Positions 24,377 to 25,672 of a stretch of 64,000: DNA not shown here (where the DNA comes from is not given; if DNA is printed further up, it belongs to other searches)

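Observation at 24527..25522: Phage PRPP-synthetase homolog: nucleotide supply, or an Adps-like enzyme of an NAD-reconstitution pathway?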

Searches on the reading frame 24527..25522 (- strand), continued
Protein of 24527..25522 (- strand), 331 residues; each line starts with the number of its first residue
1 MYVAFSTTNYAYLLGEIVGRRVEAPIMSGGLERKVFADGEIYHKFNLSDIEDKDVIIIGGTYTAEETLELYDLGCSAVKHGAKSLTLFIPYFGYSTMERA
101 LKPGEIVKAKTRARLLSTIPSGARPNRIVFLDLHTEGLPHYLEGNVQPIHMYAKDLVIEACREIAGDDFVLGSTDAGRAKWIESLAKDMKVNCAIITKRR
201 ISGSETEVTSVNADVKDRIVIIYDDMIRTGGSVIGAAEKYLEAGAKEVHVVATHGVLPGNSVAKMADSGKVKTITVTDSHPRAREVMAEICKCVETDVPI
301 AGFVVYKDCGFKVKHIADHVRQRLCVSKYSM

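Call 72: search_dna_similar(query=window:24527-25522:-, collection=plasmids, mode=protein, max_rows=30, max_evalue=1e-20)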
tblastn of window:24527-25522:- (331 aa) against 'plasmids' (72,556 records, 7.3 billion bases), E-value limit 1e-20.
Records with a match: 76; places in all: 76; records where one place covers at least 80% of the query: 25.
Best place of each record, by identity: <60% 76.
By first word of the organism name: Escherichia 13; Rhodococcus 11; Azospirillum 7; Streptomyces 7; Klebsiella 7; Acinetobacter 6; Sinorhizobium 4; Bacillus 3; Proteus 2; Neisseria 2; and 14 more.
By predicted mobility (MOB-suite, as given by PLSDB): non-mobilizable 65; mobilizable 8; conjugative 3.
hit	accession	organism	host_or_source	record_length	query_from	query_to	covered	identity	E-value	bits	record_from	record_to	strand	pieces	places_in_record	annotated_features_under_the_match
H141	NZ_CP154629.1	Acetoanaerobium noterae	cell culture,Sludge of a digestion ...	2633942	7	307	91%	30.0%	1e-23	108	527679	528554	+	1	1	none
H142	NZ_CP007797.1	Azospirillum argentinense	Triticum aestivum L.,Root,wheat ...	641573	9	279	82%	31.5%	2e-26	117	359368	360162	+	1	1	ribose-phosphate pyrophosphokinase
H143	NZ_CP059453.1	Azospirillum brasilense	Prokaryotes,soil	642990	9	279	82%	31.5%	2e-26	117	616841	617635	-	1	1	ribose-phosphate pyrophosphokinase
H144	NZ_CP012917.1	Azospirillum brasilense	Digitaria eriantha,microbe,root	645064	9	279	82%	31.5%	2e-26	117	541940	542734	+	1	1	ribose-phosphate pyrophosphokinase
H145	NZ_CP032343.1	Azospirillum brasilense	soil sample,Agricultural field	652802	9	279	82%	31.5%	2e-26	117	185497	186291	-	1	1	ribose-phosphate pyrophosphokinase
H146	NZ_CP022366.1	Azospirillum sp. TSH58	single cell,paddy soils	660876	9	279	82%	31.5%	2e-26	117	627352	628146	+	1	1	ribose-phosphate pyrophosphokinase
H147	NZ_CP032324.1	Azospirillum argentinense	soil sample,Agricultural field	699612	9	279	82%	31.5%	2e-26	117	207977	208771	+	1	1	ribose-phosphate pyrophosphokinase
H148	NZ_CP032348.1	Azospirillum brasilense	soil sample,Agricultural field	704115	9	279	82%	31.5%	2e-26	117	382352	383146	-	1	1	ribose-phosphate pyrophosphokinase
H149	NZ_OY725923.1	Bacteroides finegoldii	-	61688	2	285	86%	29.8%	5e-28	121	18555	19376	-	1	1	ribose-phosphate pyrophosphokinase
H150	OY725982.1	Phocaeicola massiliensis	-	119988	2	281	85%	30.2%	7e-26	115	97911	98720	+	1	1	record has no annotation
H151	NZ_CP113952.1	Rhodococcus sp. JS3073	culture,soil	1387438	34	283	76%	33.7%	4e-26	116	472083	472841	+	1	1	record has no annotation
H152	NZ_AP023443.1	Nostoc sp. MS1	-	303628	14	279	80%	31.6%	3e-23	107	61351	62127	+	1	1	ribose-phosphate pyrophosphokinase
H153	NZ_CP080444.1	Chryseobacterium sp. LJ668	soil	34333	36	298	79%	31.7%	7e-26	115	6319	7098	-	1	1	ribose-phosphate pyrophosphokinase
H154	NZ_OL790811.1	Proteus mirabilis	-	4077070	14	288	83%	30.2%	3e-23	107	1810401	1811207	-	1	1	none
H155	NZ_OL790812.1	Proteus mirabilis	-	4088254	14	288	83%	30.2%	3e-23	107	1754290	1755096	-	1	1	none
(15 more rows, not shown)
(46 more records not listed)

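Call 74: get_annotated_region(hit=H149, flank=300)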
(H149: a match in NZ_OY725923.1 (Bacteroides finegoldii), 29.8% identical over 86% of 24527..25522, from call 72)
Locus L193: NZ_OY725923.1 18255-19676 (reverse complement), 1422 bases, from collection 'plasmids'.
description: Bacteroides finegoldii strain Bacteroides finegoldii TSDC17.2-1.1 plasmid 21, complete sequence
organism: Bacteroides finegoldii (NCBI taxid 338188)
taxonomy: Bacteria; Bacteroidota; Bacteroidia; Bacteroidales; Bacteroidaceae; Bacteroides; Bacteroides finegoldii
host: -; source: -; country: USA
typing (MOB-suite, as given by PLSDB): non-mobilizable
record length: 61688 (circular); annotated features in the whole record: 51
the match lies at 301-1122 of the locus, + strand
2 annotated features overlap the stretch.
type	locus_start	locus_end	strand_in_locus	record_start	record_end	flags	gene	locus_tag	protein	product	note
CDS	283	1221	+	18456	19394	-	-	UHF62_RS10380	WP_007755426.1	ribose-phosphate pyrophosphokinase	GO:0006015 - 5-phosphoribose 1-diphosphate biosynthetic process [Evidence IEA]; GO:0009165 - nucleotide biosynthetic ...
CDS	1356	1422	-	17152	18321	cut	-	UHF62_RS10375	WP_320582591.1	phosphatidylinositol-4-phosphate 5-kinase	-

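Call 75: get_annotated_region(hit=H153, flank=300)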
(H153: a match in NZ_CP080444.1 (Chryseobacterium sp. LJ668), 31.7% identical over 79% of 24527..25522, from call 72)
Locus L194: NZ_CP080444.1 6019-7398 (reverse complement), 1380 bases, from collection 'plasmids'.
description: Chryseobacterium sp. LJ668 plasmid unnamed1, complete sequence
organism: Chryseobacterium sp. LJ668 (NCBI taxid 2864040)
taxonomy: Bacteria; Bacteroidota; Flavobacteriia; Flavobacteriales; Weeksellaceae; Chryseobacterium; Chryseobacterium sp. LJ668
host: -; source: soil; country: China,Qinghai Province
typing (MOB-suite, as given by PLSDB): non-mobilizable
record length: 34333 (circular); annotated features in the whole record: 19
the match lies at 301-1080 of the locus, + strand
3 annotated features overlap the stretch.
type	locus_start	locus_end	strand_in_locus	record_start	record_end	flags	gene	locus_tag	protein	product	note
CDS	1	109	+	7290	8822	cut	-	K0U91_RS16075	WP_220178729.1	G-D-S-L family lipolytic protein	-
CDS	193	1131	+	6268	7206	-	-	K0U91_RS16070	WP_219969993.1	ribose-phosphate pyrophosphokinase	GO:0006015 - 5-phosphoribose 1-diphosphate biosynthetic process [Evidence IEA]; GO:0009165 - nucleotide biosynthetic ...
CDS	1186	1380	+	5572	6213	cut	-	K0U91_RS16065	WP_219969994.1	50S ribosomal protein L25/general stress protein Ctc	GO:0006412 - translation [Evidence IEA]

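Call 80: search_solved_structures(query=L007:2276-3118:+, max_evalue=0.001)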
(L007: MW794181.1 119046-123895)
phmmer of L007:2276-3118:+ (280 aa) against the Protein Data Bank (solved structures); distinct sequences matched with E-value up to 0.001: 31.
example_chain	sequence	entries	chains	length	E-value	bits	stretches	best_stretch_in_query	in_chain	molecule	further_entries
6nfe_A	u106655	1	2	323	2.9e-15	59.7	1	51-246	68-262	Ribose-phosphate pyrophosphokinase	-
4s2u_A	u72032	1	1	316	6.4e-12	48.8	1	55-248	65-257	Ribose-phosphate pyrophosphokinase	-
7xmu_A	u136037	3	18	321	6.7e-12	48.7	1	55-248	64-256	Ribose-phosphate pyrophosphokinase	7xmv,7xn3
6asv_A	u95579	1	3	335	7.6e-12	48.5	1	55-248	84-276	Ribose-phosphate pyrophosphokinase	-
5mp7_A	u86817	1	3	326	5.4e-10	42.5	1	63-246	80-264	Ribose-phosphate pyrophosphokinase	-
4twb_A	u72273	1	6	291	1.3e-09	41.2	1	55-221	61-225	Ribose-phosphate pyrophosphokinase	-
4f8e_A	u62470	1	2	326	1.8e-09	40.7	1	55-247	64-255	Ribose-phosphate pyrophosphokinase 1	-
2h08_A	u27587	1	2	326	1.9e-09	40.7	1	61-247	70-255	Ribose-phosphate pyrophosphokinase I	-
1dkr_A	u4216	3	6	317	2.2e-09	40.4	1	52-246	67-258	PHOSPHORIBOSYL PYROPHOSPHATE SYNTHETASE | PROTEIN (PHOSPHORIBOSYL PYROPHOSPHATE SYNTHETASE) | RIBOSE-PHOSPHATE PYROPHOSPHOKINASE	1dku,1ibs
3dah_A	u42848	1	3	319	2.4e-09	40.4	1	56-249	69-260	Ribose-phosphate pyrophosphokinase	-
4lzn_B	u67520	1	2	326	2.5e-09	40.3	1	56-247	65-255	Ribose-phosphate pyrophosphokinase 1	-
8dbf_A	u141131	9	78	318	2.9e-09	40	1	61-247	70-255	Ribose-phosphate pyrophosphokinase 1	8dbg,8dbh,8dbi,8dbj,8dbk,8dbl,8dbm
8dbc_A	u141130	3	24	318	2.9e-09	40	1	61-247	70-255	Ribose-phosphate pyrophosphokinase 1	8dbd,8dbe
8dbn_A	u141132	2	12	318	2.9e-09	40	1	61-247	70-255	Ribose-phosphate pyrophosphokinase 1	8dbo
4lyg_A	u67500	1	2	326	3.1e-09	40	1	60-247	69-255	Ribose-phosphate pyrophosphokinase 1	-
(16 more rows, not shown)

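Call 84: predict_structure(alignment_id=A1)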
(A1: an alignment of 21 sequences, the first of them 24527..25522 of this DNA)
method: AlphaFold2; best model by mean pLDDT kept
length: 331 residues; sequences in the alignment: 21
mean_pLDDT: 86.4   pTM: 0.85
mean pLDDT of the five models: 86.4, 86.1, 84.7, 84.4, 83.8
residues with pLDDT >= 90: 206; 70-90: 80; 50-70: 31; < 50: 14
segments of 3 or more residues with pLDDT < 50: 295-301, 303-305, 329-331
pLDDT, mean of each block of 10 residues (from residue 1): 94 89 78 94 96 95 94 98 95 69 83 94 92 75 89 93 96 87 93 84 67 89 92 93 96 92 92 95 88 50 55 91 67 32
secondary structure, 60 per line:
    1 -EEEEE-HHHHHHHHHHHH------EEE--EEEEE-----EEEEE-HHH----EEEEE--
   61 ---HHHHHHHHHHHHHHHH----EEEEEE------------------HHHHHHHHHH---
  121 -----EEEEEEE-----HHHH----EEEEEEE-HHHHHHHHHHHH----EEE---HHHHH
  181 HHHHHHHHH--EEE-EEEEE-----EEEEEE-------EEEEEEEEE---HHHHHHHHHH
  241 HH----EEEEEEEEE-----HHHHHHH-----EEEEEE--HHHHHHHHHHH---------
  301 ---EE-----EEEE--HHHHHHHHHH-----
elements in order: E2-6 H8-19 E26-28 E31-35 E41-45 E54-58 H64-79 E84-89 H108-117 E126-132 H138-141 E146-152 H154-165 E170-172 H176-189 E192-194 E196-200 E206-211 E219-227 H231-242 E247-255 H261-267 E273-278 H281-291 E311-314 H317-326

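Call 86: fold_search(model_id=the predicted structure, library=pdb)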
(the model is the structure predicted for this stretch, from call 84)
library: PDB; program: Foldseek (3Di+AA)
matches with E <= 10: 1648; with E <= 0.001: 278
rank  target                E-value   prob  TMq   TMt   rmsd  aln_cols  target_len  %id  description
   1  8ypy_A                2.0e-23  1.00  0.79  0.84   3.4       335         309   25  Crystal strcuture of human phosphoribosyl pyrophosphate synthetase2 (PRPS2) in complex with ligands (released 2025-03-19)
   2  8ypy_F                6.1e-23  1.00  0.78  0.83   3.4       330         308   25  Crystal strcuture of human phosphoribosyl pyrophosphate synthetase2 (PRPS2) in complex with ligands (released 2025-03-19)
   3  8dbn_A                8.2e-23  1.00  0.80  0.86   2.7       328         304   24  Human PRPS1-E307A engineered mutation with Phosphate, ATP, and R5P; Hexamer (released 2023-02-15)
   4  8dbo_A                3.0e-22  1.00  0.81  0.85   2.5       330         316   24  Human PRPS1-E307A engineered mutation with ADP; Hexamer (released 2023-02-15)
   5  7pn0_B                3.3e-22  1.00  0.77  0.82   3.6       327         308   24  Crystal structure of the Phosphorybosylpyrophosphate synthetase II from Thermus thermophilus at R32 space group (released 2021-09-29)
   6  8dbe_A                5.0e-22  1.00  0.81  0.85   2.5       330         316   24  Human PRPS1 with ADP; Hexamer (released 2023-02-15)
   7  8yq0_A                6.0e-22  1.00  0.79  0.84   3.1       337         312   24  Crystal structure of human phosphoribosyl pyrophosphate synthetase 1(PRPS1) chimera swapped with three residues from P (released 2025-03-19)
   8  5mp7_A                6.4e-22  1.00  0.75  0.83   3.6       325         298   26  Crystal structure of phosphoribosylpyrophosphate synthetase from Mycobacterium smegmatis (released 2017-04-26)
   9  8yq0_I                7.6e-22  1.00  0.78  0.82   3.5       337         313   24  Crystal structure of human phosphoribosyl pyrophosphate synthetase 1(PRPS1) chimera swapped with three residues from P (released 2025-03-19)
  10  8ypy_B                8.1e-22  1.00  0.76  0.84   3.3       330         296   22  Crystal strcuture of human phosphoribosyl pyrophosphate synthetase2 (PRPS2) in complex with ligands (released 2025-03-19)
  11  8dbc_A                9.1e-22  1.00  0.79  0.85   2.6       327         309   24  Human PRPS1 with Phosphate; Hexamer (released 2023-02-15)
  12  8ypz_B                1.1e-21  1.00  0.79  0.84   2.6       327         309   25  Crystal strcture of human phosphoribosyl pyrophosphate synthetase 1 (PRPS1) in complex with GDP (released 2025-03-19)
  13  8yq0_R                1.3e-21  1.00  0.77  0.81   3.2       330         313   24  Crystal structure of human phosphoribosyl pyrophosphate synthetase 1(PRPS1) chimera swapped with three residues from P (released 2025-03-19)
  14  8yq0_D                1.6e-21  1.00  0.78  0.82   3.3       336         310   24  Crystal structure of human phosphoribosyl pyrophosphate synthetase 1(PRPS1) chimera swapped with three residues from P (released 2025-03-19)
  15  8yq0_J                2.5e-21  1.00  0.77  0.84   3.2       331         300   24  Crystal structure of human phosphoribosyl pyrophosphate synthetase 1(PRPS1) chimera swapped with three residues from P (released 2025-03-19)
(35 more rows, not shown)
